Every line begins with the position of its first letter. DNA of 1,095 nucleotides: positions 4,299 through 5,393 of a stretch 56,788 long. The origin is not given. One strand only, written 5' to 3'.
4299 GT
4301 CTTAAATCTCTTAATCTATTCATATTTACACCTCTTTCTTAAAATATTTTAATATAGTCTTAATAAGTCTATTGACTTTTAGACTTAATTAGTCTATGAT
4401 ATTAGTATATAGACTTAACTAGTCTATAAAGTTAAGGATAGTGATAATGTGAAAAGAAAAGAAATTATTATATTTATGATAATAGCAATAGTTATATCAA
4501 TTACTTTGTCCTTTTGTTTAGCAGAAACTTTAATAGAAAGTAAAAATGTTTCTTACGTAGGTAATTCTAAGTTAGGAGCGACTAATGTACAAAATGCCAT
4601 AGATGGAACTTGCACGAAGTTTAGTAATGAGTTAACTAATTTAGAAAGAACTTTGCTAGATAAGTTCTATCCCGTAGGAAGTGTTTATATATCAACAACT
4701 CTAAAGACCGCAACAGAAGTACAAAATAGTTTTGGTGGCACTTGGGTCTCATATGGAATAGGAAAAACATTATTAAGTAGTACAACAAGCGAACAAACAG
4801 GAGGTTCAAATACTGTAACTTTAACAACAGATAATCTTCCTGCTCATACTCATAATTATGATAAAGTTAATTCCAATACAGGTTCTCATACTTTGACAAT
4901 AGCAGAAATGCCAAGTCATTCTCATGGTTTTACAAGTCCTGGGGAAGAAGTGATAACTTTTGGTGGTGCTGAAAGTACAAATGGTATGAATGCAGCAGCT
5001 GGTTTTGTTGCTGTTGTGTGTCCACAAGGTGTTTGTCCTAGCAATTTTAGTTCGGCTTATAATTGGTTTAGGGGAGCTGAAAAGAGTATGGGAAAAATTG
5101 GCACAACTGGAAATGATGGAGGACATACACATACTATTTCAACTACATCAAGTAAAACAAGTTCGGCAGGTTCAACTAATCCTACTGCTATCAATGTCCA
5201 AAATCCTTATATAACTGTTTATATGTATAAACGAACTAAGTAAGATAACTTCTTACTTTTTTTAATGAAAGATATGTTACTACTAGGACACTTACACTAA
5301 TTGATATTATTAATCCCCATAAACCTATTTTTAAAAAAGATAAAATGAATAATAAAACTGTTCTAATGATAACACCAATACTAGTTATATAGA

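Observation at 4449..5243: Cell-envelope-anchored proteins with tail-fibre-like HxH motifs: conserved flanks around a variable centre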

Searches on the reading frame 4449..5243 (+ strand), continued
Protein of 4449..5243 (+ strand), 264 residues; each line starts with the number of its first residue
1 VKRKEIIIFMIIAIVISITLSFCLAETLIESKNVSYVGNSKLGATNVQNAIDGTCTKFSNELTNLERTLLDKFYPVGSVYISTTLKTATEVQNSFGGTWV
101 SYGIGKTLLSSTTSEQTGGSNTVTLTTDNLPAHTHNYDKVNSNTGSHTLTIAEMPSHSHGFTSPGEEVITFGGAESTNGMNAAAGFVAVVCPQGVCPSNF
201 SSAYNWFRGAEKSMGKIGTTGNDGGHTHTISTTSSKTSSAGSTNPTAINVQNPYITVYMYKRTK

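Call 29: search_solved_structures(query=A2, max_evalue=10, show_alignments=5)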
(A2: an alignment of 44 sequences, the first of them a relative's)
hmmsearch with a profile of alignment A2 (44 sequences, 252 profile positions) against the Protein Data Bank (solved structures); distinct sequences matched with E-value up to 10: 7.
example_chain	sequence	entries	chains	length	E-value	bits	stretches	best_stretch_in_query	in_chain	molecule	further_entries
2fkk_A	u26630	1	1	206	3e-15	60.1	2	34-132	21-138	Baseplate structural protein Gp10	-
5hx2_G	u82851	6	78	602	3.6e-13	53.3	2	35-132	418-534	Baseplate wedge protein gp10 | gp10, baseplate wedge protein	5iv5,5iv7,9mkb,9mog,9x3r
2fl8_A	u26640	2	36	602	5.5e-13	52.7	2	34-132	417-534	Baseplate structural protein Gp10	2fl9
8kec_A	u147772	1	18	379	7.1e-07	32.7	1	97-244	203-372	Long tail fiber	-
9f4a_FA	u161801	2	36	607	1.3e-05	28.6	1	24-131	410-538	Baseplate wedge protein gp10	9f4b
7z47_I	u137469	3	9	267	0.0088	19.3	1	69-150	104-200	Putative structural protein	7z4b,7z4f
9nxk_A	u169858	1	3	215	0.024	17.8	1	109-147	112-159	Tail fibers protein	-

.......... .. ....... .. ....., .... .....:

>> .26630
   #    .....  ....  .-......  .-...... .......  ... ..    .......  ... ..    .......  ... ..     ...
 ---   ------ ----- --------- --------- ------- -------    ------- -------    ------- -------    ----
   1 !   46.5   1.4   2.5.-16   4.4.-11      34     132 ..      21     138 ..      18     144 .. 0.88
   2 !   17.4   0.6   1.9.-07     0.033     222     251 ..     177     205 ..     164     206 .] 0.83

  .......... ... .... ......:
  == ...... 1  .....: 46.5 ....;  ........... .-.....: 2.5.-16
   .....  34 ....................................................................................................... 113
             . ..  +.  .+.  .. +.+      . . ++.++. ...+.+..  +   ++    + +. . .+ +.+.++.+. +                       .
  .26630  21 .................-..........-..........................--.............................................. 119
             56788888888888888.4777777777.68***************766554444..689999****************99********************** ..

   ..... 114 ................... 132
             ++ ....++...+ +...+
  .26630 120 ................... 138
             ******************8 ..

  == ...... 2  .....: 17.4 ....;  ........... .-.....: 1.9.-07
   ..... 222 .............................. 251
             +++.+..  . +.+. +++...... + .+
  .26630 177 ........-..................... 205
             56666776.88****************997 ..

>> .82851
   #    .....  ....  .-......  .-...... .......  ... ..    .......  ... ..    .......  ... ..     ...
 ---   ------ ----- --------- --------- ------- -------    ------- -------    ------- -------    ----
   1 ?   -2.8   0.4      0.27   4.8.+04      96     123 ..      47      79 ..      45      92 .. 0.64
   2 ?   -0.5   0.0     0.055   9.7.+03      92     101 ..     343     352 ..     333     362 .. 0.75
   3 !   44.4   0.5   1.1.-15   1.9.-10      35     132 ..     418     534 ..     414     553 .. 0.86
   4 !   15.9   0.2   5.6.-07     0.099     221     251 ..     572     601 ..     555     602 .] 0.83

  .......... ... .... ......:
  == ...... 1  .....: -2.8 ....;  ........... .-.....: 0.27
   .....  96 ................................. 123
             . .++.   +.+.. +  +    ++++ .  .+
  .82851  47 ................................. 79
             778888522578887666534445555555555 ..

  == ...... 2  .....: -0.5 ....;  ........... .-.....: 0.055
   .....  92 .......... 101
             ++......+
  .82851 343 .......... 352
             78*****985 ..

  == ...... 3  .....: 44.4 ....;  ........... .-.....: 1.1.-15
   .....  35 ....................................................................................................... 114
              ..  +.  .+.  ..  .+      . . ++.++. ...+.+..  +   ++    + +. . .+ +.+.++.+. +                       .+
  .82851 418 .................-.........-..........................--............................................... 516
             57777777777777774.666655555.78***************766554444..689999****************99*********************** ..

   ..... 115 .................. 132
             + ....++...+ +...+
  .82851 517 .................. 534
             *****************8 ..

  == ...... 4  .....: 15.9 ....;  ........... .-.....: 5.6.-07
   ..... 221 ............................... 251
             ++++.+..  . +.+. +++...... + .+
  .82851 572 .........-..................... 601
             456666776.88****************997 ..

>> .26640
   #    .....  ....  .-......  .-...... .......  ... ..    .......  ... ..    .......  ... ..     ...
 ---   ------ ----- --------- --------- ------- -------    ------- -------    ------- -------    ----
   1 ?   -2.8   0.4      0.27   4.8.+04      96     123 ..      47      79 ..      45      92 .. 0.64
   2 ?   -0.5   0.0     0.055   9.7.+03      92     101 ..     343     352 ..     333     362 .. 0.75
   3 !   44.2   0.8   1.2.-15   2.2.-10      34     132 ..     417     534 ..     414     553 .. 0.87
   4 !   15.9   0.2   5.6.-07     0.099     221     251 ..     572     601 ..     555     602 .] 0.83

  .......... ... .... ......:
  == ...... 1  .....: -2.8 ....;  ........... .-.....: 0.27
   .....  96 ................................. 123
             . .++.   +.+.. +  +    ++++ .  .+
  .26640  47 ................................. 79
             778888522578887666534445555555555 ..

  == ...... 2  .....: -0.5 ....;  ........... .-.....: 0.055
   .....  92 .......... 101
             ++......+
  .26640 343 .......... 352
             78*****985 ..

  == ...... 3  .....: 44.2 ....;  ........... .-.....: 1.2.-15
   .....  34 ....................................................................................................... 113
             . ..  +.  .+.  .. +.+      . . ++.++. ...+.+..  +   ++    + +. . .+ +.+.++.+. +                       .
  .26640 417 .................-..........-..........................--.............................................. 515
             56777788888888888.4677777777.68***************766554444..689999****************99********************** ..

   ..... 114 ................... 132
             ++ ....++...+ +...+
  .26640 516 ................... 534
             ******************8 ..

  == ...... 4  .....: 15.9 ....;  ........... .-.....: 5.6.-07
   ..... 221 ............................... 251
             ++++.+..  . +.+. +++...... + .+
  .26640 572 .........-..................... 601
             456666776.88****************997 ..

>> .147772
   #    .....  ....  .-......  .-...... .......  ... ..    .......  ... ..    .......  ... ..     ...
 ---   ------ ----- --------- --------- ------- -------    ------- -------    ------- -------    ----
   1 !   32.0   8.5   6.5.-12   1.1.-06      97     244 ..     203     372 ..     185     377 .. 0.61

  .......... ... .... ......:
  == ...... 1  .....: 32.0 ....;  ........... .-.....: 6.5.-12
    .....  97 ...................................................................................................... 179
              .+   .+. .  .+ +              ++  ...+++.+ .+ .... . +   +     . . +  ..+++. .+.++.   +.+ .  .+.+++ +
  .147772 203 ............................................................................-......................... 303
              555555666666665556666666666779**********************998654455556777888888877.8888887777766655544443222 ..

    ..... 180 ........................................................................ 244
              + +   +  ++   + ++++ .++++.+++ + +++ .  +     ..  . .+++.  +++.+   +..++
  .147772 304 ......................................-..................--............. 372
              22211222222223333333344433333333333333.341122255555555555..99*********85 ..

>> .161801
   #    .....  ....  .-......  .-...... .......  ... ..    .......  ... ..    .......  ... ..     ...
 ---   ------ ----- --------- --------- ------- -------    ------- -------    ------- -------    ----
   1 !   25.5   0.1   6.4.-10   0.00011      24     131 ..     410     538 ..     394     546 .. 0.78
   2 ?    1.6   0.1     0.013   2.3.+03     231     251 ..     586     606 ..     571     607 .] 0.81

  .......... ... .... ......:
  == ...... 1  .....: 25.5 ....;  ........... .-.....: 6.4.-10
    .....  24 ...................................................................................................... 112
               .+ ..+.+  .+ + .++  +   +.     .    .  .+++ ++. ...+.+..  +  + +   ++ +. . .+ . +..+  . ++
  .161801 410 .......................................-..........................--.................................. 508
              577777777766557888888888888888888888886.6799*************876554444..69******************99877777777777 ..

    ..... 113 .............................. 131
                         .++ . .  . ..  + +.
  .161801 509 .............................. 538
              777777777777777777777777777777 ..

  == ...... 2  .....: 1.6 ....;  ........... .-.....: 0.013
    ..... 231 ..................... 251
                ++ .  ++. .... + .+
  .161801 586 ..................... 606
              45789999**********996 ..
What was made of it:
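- On T4 gp12/gp37-type metal-binding fibre tip: There was no gp12 chain in the PDB profile search at E <= 10 (call 29).
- Closest known: HxH-repeat fibre tips: T4 gp12 and gp37. Same: 8KEC aligns across the whole HxH region at E 7e-7 (call 29).
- The HxH region aligns to the Anabaena phage A-1(L) long tail fibre 8KEC, E 7e-7 (call 29).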

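Call 48: find_encoding_contigs(protein=P0032, flank=1500, max_places=10)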
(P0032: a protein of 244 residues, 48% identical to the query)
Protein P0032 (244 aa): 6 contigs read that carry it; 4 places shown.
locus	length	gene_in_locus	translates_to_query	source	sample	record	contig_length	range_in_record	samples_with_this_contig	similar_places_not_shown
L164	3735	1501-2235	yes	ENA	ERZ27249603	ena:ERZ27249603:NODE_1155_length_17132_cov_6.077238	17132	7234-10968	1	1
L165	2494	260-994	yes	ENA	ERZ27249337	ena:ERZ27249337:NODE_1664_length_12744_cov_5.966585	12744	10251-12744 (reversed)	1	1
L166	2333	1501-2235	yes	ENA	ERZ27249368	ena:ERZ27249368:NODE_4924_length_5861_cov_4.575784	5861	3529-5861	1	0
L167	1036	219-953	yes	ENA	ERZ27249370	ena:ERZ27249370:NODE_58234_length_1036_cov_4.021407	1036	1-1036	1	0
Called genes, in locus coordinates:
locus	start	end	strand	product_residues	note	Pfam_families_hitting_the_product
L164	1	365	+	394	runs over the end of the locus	PF07804:HipA_C (weak)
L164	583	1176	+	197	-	-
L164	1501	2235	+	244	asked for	PF21939:Gp10_C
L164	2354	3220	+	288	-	PF21939:Gp10_C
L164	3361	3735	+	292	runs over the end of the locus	PF02588:YitT_membrane, PF10035:DUF2179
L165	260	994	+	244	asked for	PF21939:Gp10_C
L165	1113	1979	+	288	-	PF21939:Gp10_C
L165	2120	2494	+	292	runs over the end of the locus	PF02588:YitT_membrane, PF10035:DUF2179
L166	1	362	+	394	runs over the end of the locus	PF07804:HipA_C (weak)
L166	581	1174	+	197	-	-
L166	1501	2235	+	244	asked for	PF21939:Gp10_C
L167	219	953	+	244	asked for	PF21939:Gp10_C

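Call 49: find_encoding_contigs(protein=P0072, flank=1500, max_places=10)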
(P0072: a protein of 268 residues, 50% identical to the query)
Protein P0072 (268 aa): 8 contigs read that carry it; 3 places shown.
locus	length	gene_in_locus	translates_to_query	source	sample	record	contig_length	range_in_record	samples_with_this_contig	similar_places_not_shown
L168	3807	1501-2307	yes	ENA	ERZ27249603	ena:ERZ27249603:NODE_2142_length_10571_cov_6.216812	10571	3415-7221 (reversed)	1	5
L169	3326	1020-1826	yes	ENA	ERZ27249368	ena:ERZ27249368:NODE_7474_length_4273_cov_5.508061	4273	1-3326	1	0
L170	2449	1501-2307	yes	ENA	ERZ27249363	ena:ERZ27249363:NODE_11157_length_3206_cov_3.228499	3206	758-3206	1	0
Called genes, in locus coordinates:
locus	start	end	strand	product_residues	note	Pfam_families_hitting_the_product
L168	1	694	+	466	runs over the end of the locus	PF00890:FAD_binding_2 (faint), PF01134:GIDA (faint), PF01266:DAO (weak), PF01946:Thi4 (weak), PF03486:HI0933_like (faint), PF05834:Lycopene_cycl (faint), PF07992:Pyr_redox_2 (weak), PF21688:FAD-depend_C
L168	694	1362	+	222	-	PF00160:Pro_isomerase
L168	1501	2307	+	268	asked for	PF21939:Gp10_C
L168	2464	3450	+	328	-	PF03444:WHD_HrcA (weak), PF01628:HrcA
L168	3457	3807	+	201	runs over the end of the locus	PF01025:GrpE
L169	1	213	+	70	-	?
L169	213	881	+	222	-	PF00160:Pro_isomerase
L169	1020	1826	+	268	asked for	PF21939:Gp10_C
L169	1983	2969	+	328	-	PF03444:WHD_HrcA (weak), PF01628:HrcA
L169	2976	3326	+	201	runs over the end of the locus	PF01025:GrpE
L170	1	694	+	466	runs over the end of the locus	PF00890:FAD_binding_2 (faint), PF01134:GIDA (faint), PF01266:DAO (weak), PF01946:Thi4 (weak), PF03486:HI0933_like (faint), PF05834:Lycopene_cycl (faint), PF07992:Pyr_redox_2 (weak), PF21688:FAD-depend_C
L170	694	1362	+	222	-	PF00160:Pro_isomerase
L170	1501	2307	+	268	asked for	PF21939:Gp10_C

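Call 54: search_protein_families(library=ncbifam, proteins=[window:4449-5243:+], max_evalue=0.01)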
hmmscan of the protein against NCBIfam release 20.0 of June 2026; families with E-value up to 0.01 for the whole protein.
window:4449-5243:+ (264 aa): 0 families

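Call 55: search_protein_families(library=phrogs, proteins=[window:4449-5243:+], max_evalue=0.001)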
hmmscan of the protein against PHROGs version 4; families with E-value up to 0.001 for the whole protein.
window:4449-5243:+ (264 aa): 12 families
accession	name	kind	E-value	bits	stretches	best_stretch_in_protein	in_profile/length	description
phrog_5717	-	tail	7.6e-21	75.1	1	54-263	983-1149/1150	tail protein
phrog_24267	-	unknown function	6e-18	66.4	1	28-142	98-216/266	-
phrog_6465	-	tail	6.3e-14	53.2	1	52-263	100-280/281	tail protein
phrog_4277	-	tail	1.8e-08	34.1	1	67-263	583-779/780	tail fiber protein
phrog_8469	-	tail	1.6e-07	31.9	1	111-262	171-300/303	tail fiber protein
phrog_4618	-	tail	5.2e-07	29.7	1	77-166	257-350/413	tail collar fiber protein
phrog_8763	-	tail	1.7e-05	24.1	1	146-247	653-698/1024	tail protein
phrog_958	-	tail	4.5e-05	23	1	35-151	424-531/606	baseplate wedge subunit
phrog_31611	-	tail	7.4e-05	23.1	1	110-183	229-305/385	tail collar protein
phrog_2097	-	tail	0.00014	21.7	1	64-242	376-543/644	tail fiber protein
phrog_9116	-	tail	0.00017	21.5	0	71-137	91-155/455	tail protein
phrog_5795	-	tail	0.00047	19.5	0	141-256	452-535/968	tail protein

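Call 56: search_protein_families(library=padloc, proteins=[window:4449-5243:+], max_evalue=0.001)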
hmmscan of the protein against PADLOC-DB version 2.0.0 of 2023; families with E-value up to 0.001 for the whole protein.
window:4449-5243:+ (264 aa): 0 families

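Call 66: find_encoding_contigs(protein=P0102, flank=600, max_places=10)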
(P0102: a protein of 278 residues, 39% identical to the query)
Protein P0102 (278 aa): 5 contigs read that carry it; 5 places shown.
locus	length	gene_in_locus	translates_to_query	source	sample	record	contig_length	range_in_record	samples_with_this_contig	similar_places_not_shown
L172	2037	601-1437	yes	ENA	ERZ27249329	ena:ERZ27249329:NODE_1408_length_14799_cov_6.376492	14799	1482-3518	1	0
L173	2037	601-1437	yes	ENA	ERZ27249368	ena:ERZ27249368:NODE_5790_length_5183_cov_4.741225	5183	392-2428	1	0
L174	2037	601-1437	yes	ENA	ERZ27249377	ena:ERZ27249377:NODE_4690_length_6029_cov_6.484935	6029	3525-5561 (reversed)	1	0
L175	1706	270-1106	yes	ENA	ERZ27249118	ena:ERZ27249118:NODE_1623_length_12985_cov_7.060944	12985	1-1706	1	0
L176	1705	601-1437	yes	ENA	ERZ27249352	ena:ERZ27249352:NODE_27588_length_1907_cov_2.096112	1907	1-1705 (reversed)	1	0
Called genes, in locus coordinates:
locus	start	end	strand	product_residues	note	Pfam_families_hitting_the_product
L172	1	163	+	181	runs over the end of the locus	-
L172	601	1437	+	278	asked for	PF21939:Gp10_C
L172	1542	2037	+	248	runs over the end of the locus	PF02631:RecX_HTH2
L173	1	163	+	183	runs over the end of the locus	?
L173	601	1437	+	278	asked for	PF21939:Gp10_C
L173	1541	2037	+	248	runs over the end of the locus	PF02631:RecX_HTH2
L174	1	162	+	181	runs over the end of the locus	-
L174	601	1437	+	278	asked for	PF21939:Gp10_C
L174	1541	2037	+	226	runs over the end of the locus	PF21982:RecX_HTH1 (faint), PF02631:RecX_HTH2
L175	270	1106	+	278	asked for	PF21939:Gp10_C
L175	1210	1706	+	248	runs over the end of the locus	PF02631:RecX_HTH2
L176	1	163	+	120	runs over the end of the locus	?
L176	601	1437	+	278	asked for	PF21939:Gp10_C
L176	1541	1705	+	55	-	?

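Call 67: find_encoding_contigs(protein=P0057, flank=600, max_places=10)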
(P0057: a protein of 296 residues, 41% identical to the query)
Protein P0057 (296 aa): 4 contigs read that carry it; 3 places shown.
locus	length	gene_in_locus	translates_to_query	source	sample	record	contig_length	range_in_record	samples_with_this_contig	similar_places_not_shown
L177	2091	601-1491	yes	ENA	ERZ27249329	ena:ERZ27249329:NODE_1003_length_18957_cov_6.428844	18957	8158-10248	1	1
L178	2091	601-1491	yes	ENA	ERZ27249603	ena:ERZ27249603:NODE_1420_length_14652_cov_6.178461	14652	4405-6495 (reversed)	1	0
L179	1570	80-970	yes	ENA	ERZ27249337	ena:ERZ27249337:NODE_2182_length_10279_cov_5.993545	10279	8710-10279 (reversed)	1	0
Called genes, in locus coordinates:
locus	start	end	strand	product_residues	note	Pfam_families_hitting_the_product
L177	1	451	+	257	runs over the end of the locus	-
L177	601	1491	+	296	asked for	PF21939:Gp10_C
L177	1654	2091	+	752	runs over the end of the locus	PF13491:FtsK_4TM (weak), PF17854:FtsK_alpha, PF01580:FtsK_SpoIIIE, PF09397:FtsK_gamma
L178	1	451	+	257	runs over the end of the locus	-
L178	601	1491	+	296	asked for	PF21939:Gp10_C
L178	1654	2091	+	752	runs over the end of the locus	PF13491:FtsK_4TM (weak), PF17854:FtsK_alpha, PF01580:FtsK_SpoIIIE, PF09397:FtsK_gamma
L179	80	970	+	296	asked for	PF21939:Gp10_C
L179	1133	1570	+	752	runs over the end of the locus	PF13491:FtsK_4TM (weak), PF17854:FtsK_alpha, PF01580:FtsK_SpoIIIE, PF09397:FtsK_gamma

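Call 68: find_encoding_contigs(protein=P0080, flank=600, max_places=10)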
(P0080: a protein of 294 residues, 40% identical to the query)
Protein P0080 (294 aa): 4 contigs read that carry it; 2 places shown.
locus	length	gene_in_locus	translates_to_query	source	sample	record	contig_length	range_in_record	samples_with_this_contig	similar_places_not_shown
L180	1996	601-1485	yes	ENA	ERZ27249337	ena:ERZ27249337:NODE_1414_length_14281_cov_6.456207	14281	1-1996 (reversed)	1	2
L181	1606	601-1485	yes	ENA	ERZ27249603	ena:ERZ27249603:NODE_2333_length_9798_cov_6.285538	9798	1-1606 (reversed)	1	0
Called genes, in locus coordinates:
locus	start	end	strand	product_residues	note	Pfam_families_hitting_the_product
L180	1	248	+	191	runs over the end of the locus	PF13302:Acetyltransf_3, PF00583:Acetyltransf_1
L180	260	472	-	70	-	PF01381:HTH_3, PF12844:HTH_19 (weak)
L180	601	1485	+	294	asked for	PF21939:Gp10_C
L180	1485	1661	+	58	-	-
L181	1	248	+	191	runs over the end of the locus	PF13302:Acetyltransf_3, PF00583:Acetyltransf_1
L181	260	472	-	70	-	PF01381:HTH_3, PF12844:HTH_19 (weak)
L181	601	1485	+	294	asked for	PF21939:Gp10_C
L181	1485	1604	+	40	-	?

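Call 77: find_encoding_contigs(protein=P0003, flank=3000, max_places=4)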
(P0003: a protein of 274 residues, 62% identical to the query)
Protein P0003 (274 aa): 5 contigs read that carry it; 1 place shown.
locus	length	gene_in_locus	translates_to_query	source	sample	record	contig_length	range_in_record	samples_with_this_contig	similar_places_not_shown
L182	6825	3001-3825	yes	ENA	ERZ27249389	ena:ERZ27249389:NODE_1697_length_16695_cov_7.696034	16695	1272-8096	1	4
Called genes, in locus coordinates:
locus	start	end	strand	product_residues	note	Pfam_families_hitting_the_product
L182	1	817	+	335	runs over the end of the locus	PF06068:TIP49 (faint), PF05496:RuvB_N, PF00004:AAA, PF07728:AAA_5 (weak), PF13173:AAA_14 (faint), PF17864:AAA_lid_4, PF05491:WHD_RuvB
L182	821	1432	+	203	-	-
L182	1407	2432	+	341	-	PF02547:Queuosine_synth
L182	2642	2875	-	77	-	PF12844:HTH_19 (weak), PF01381:HTH_3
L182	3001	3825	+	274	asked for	PF21939:Gp10_C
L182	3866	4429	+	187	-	PF03352:Adenine_glyco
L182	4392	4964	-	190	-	PF01694:Rhomboid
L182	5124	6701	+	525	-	PF01381:HTH_3, PF07022:Phage_CI_repr (weak), PF12844:HTH_19, PF13443:HTH_26, PF13560:HTH_31 (weak)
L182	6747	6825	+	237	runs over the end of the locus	-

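Call 78: find_encoding_contigs(protein=P0001, flank=1500, max_places=6)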
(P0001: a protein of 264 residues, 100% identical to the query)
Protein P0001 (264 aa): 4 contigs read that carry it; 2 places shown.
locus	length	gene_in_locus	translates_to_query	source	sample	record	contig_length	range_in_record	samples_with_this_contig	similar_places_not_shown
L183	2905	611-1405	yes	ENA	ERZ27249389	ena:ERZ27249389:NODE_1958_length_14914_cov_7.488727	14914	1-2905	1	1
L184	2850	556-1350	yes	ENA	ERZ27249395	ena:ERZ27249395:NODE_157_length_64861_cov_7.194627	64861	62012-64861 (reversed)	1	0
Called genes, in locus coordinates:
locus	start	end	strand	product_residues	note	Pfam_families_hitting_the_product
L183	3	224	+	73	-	?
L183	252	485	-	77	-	PF12844:HTH_19, PF13443:HTH_26 (weak), PF13560:HTH_31 (weak), PF01381:HTH_3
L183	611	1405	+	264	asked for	PF21939:Gp10_C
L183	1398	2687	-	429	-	PF01943:Polysacc_synt, PF13440:Polysacc_synt_3, PF01554:MatE, PF03023:MurJ (weak)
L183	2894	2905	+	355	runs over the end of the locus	-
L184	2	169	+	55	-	?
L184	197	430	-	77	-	PF12844:HTH_19, PF13443:HTH_26 (weak), PF13560:HTH_31 (weak), PF01381:HTH_3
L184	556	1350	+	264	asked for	PF21939:Gp10_C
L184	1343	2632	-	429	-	PF01943:Polysacc_synt, PF13440:Polysacc_synt_3, PF01554:MatE, PF03023:MurJ (weak)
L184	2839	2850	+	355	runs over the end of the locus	-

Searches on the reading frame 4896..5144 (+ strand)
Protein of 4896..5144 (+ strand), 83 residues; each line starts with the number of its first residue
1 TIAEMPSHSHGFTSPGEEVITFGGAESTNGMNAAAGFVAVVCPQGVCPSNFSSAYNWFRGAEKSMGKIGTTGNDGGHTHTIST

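Call 75: find_homologous_proteins(query=window:4896-5144:+, max_evalue=0.01)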
Query window:4896-5144:+: no candidate shares three 5-residue words with the query. No homologue found.
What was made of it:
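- Tried and rejected: A homologue search with the centre of copy 1 alone returned nothing because of the word-index limit (call 75).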
